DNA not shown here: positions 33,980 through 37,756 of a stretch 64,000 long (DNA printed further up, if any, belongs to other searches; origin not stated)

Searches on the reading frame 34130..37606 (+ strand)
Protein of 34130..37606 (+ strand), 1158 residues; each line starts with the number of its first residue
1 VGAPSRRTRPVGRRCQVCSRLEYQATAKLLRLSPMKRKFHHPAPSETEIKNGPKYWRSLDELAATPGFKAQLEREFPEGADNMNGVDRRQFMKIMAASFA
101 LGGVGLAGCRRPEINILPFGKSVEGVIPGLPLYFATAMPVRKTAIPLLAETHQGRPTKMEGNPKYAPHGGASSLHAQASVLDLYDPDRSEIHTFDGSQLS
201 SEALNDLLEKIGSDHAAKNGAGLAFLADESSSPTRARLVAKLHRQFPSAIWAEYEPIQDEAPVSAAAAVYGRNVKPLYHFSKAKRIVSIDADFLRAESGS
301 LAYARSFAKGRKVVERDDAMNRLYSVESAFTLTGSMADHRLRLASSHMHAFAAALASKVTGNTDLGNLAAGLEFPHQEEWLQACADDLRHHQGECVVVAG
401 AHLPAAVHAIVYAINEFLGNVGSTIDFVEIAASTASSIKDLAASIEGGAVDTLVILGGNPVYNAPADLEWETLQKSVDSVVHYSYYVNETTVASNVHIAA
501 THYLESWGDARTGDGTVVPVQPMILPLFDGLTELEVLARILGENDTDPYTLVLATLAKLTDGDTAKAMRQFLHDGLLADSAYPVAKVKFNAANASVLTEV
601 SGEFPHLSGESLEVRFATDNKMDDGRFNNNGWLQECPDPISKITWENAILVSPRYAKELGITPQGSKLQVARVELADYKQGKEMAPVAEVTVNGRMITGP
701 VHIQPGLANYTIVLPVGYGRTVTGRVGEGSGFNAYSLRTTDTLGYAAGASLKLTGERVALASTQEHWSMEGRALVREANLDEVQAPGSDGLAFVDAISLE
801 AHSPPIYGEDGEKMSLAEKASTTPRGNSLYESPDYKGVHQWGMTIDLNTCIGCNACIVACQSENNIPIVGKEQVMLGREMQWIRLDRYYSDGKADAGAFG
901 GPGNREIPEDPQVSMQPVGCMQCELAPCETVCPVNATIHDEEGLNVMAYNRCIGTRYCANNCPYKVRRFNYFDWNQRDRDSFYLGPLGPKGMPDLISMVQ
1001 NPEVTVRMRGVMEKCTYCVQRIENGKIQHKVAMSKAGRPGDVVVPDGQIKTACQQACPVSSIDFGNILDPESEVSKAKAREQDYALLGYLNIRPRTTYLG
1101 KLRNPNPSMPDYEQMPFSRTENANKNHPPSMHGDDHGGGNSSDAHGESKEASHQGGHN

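Call 13: search_protein_families(library=pfam, proteins=[window:34130-37606:+], max_evalue=0.001)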
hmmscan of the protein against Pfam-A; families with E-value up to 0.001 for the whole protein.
window:34130-37606:+ (1158 aa): 5 families
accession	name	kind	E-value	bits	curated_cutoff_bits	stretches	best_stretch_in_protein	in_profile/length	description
PF12838.12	Fer4_7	-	1.9e-13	51.1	27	2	849-936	1-52/52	4Fe-4S dicluster domain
PF13247.11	Fer4_11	-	4.7e-09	36.8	26.2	1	913-970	3-62/100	4Fe-4S dicluster domain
PF13237.11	Fer4_10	-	4.2e-07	30.2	25.5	0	916-963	5-53/53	4Fe-4S dicluster domain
PF13183.11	Fer4_8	-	7.1e-07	30.1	27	1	847-935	2-67/68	4Fe-4S dicluster domain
PF12797.12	Fer4_2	-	0.00026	21.2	24.5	1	841-860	1-20/22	4Fe-4S binding domain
